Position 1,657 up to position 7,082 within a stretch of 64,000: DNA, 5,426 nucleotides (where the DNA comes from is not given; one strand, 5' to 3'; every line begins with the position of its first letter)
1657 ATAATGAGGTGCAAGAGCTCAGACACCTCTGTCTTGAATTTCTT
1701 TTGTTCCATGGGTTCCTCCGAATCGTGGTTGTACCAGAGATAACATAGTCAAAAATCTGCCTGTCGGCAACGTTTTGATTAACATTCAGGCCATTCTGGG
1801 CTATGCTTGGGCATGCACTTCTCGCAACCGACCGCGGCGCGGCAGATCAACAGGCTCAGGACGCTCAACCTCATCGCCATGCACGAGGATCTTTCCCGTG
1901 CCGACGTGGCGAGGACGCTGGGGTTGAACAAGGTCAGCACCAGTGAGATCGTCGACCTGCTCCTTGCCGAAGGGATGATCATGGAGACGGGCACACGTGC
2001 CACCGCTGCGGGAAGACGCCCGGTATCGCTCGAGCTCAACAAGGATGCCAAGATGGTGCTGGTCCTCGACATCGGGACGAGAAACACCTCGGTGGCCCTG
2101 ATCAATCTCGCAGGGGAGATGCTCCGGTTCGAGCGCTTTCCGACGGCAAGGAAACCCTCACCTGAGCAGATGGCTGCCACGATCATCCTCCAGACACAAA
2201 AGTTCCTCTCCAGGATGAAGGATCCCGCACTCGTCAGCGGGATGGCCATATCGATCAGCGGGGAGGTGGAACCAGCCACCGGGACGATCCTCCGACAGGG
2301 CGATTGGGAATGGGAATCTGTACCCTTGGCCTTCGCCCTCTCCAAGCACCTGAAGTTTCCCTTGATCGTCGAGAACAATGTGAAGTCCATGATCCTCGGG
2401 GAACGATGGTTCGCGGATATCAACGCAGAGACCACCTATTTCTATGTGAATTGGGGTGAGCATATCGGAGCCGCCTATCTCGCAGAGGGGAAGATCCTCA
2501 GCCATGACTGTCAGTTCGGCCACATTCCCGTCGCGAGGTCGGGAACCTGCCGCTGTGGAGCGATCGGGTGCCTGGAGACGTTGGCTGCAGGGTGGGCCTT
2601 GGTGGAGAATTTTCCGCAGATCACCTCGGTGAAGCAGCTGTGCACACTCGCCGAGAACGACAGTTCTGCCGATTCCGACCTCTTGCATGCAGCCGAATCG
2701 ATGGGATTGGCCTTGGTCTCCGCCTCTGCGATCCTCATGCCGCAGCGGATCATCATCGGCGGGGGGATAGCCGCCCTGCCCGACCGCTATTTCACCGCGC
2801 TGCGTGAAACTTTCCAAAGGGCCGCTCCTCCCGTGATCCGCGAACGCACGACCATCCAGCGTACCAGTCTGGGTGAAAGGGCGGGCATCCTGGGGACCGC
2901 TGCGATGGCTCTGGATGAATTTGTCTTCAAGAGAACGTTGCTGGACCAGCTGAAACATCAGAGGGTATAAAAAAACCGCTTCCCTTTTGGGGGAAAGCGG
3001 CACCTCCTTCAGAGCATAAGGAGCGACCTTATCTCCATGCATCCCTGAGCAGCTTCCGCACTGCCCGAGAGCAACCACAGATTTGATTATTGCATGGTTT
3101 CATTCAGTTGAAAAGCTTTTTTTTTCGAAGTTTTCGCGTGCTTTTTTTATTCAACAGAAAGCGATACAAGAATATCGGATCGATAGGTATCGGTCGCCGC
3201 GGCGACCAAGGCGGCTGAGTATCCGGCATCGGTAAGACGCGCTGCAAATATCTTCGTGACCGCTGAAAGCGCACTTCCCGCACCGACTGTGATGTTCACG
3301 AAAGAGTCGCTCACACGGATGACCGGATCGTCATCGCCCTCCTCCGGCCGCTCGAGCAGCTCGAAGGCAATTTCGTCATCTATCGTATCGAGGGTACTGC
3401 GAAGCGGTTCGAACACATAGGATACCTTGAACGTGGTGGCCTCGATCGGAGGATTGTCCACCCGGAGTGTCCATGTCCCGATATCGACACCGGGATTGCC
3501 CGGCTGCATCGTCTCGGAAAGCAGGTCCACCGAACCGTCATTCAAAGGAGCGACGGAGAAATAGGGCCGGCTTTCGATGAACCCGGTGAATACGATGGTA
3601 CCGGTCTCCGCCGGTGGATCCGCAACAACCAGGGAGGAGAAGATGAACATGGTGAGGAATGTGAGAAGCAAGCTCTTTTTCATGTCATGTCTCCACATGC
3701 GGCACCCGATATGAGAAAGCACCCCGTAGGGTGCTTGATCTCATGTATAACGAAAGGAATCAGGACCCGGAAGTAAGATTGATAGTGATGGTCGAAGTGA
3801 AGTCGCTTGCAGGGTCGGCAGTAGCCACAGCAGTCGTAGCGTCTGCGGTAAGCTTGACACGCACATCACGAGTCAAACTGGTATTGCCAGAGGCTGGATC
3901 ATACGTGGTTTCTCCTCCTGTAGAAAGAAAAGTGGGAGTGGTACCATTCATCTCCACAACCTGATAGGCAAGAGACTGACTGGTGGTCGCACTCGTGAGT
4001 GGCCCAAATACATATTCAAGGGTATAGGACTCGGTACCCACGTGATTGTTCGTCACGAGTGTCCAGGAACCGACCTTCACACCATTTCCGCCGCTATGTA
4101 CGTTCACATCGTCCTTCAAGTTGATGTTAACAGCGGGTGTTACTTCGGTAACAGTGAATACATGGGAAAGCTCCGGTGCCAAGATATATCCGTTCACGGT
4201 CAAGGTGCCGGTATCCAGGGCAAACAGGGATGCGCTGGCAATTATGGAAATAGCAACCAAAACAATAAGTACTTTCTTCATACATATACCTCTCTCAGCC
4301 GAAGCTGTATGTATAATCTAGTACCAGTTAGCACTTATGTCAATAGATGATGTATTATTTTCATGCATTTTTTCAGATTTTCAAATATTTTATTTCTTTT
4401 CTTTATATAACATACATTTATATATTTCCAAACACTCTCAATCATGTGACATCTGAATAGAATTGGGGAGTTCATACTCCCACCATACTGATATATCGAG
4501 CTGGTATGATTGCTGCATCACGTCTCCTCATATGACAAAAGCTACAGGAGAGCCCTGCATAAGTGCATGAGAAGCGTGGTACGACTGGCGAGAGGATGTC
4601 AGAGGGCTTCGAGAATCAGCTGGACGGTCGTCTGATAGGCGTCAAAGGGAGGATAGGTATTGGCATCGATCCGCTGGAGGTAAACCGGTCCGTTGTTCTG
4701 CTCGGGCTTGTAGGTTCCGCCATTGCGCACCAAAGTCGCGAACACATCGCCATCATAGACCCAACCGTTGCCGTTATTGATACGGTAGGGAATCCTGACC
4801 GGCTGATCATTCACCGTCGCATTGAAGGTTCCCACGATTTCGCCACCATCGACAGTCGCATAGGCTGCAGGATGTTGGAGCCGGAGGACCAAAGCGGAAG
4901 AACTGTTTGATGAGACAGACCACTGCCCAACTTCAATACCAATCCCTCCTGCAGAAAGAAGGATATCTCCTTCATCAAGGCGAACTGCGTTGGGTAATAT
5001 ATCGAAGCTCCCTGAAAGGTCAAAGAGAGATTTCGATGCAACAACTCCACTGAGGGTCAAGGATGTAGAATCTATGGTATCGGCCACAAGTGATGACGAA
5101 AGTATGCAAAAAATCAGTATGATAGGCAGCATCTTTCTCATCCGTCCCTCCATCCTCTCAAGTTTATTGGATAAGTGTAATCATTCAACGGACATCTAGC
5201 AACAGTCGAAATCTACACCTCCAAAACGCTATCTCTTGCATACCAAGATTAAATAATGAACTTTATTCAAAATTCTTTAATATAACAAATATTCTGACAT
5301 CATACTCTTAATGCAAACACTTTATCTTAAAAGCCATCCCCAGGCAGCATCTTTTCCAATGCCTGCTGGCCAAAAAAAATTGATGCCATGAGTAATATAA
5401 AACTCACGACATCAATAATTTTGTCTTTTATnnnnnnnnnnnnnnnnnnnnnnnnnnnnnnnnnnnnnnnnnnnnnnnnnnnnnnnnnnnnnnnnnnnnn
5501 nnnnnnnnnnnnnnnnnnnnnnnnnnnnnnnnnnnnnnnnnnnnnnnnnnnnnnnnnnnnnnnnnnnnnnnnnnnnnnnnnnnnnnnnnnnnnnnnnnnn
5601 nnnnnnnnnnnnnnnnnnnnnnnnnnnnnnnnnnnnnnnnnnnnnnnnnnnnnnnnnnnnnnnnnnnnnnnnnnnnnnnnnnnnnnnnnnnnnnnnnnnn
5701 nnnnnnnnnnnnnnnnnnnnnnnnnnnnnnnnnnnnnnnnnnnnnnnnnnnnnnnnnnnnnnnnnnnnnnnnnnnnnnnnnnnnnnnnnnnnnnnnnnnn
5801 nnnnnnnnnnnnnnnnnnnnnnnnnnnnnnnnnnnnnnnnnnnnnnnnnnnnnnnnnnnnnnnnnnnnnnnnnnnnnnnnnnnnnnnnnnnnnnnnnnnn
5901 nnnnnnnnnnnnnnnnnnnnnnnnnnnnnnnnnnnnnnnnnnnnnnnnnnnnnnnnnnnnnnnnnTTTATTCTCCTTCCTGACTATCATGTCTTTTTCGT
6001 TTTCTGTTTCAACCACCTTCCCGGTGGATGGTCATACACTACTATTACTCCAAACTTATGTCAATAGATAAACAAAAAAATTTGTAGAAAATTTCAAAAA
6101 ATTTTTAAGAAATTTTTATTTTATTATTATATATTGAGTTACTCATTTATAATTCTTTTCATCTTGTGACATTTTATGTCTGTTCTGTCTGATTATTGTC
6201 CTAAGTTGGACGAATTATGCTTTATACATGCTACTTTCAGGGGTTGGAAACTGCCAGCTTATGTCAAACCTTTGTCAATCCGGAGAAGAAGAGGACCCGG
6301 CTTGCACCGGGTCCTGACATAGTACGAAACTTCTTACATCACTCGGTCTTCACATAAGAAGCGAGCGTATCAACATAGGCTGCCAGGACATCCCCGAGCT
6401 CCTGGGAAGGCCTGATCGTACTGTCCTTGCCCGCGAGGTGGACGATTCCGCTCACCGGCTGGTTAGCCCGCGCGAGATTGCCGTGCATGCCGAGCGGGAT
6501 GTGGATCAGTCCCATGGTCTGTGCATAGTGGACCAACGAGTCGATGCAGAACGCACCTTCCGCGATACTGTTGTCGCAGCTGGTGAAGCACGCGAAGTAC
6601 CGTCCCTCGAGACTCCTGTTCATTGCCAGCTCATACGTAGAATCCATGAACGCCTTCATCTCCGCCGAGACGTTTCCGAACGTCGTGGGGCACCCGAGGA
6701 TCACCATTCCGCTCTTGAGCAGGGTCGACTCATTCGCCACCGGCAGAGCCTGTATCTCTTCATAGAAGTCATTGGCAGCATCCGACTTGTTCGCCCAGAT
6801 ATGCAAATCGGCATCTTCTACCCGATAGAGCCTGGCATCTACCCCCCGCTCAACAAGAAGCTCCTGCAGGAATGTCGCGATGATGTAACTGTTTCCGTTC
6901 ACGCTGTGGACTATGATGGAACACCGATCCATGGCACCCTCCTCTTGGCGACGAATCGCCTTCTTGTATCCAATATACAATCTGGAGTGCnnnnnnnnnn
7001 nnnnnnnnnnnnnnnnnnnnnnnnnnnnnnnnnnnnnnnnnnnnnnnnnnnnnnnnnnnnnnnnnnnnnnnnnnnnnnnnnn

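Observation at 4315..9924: Shared 14-nt promoter module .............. on three paralog genes, plus decayed copies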

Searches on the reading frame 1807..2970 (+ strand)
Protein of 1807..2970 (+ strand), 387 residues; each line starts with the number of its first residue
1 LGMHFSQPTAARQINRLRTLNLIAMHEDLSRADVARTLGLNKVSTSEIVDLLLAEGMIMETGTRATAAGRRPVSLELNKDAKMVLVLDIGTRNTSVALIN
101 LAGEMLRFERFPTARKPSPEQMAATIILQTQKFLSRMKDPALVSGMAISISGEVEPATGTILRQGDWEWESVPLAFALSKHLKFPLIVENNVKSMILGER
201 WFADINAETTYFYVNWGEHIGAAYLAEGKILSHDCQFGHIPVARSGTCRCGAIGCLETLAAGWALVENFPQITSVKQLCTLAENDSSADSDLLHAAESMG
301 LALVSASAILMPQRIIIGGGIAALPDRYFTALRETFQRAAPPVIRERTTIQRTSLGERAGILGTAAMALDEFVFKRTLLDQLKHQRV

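Call 49: search_protein_families(library=ncbifam, proteins=[window:1807-2970:+], max_evalue=0.001)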
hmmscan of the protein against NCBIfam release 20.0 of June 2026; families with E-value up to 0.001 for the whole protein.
window:1807-2970:+ (387 aa): 12 families
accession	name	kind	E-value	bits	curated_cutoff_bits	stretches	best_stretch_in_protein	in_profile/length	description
NF047937.1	TransRegNagC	equivalog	6.8e-36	124.3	650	1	12-367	9-382/399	DNA-binding transcriptional regulator NagC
NF049930.1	TransRegMlc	equivalog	4.2e-34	118.5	530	1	12-370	14-391/405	sugar metabolism global transcriptional regulator Mlc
TIGR00744.1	ROK_glcA_fam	subfamily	4.8e-27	95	260.35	1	87-373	3-313/318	ROK family glucokinase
NF007251.0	PRK09698.1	equivalog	3.7e-23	82.2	253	1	79-373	3-301/304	allose kinase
NF003461.0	PRK05082.1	subfamily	2.7e-13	49.9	283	1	84-370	3-288/291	N-acetylmannosamine kinase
NF047821.1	NactlManKinNanK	equivalog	3.4e-11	43.2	450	1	84-368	3-286/288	N-acetylmannosamine kinase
NF042998.1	bglucokin_BglK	equivalog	5.2e-11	42.3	550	1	87-364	6-281/291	beta-glucoside kinase BglK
NF007108.0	PRK09557.1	equivalog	5.7e-09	35.7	443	1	85-365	4-297/303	fructokinase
NF009835.0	PRK13310.1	equivalog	1.2e-08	34.7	380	1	86-370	4-302/303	N-acetylglucosamine kinase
NF045551.1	GK_Pyrobac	equivalog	7.2e-08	32.1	500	1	84-369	2-281/294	ATP-dependent glucokinase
NF045550.1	FrctkaseScrK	equivalog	1.2e-07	31.5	400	1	104-337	25-252/293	fructokinase ScrK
NF045942.1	PolPhglucPhase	equivalog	3.7e-07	30.1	250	0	297-366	182-239/242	polyphosphate--glucose phosphotransferase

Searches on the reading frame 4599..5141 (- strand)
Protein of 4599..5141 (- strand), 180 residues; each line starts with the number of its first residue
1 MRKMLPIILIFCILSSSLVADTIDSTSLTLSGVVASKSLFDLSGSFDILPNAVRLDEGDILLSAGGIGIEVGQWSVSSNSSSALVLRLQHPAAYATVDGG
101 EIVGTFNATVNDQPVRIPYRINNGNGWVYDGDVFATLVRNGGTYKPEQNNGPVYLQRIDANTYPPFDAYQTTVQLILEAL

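Call 10: search_protein_families(library=pfam, proteins=[window:4599-5141:-], max_evalue=0.01)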
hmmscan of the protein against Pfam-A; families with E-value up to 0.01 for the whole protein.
window:4599-5141:- (180 aa): 0 families

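Call 49: search_protein_families(library=ncbifam, proteins=[window:4599-5141:-], max_evalue=0.001)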
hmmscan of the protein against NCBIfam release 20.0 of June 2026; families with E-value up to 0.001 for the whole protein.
window:4599-5141:- (180 aa): 0 families

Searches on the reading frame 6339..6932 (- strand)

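Call 10: search_protein_families(library=pfam, proteins=[window:6339-6932:-], max_evalue=0.01)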
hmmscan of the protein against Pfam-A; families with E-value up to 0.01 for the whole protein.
window:6339-6932:- (197 aa): 2 families
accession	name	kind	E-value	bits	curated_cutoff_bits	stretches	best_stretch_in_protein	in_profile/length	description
PF03358.20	FMN_red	-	1.8e-10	41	24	1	11-146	12-141/152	NADPH-dependent FMN reductase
PF02525.22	Flavodoxin_2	-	0.007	16.5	27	1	44-122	55-137/198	Flavodoxin-like fold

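Call 49: search_protein_families(library=ncbifam, proteins=[window:6339-6932:-], max_evalue=0.001)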
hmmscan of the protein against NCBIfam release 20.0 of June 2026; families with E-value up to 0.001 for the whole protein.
window:6339-6932:- (197 aa): 3 families
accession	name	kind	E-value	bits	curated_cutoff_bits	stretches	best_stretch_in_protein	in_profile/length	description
NF002999.0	PRK03767.1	equivalog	2.5e-13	50.3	141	1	1-158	1-154/200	NAD(P)H:quinone oxidoreductase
TIGR01755.1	flav_wrbA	equivalog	9.3e-10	38.8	132.5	1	6-154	5-149/197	NAD(P)H:quinone oxidoreductase type IV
TIGR01753.1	flav_short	equivalog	6.1e-07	30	123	0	66-141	38-110/140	flavodoxin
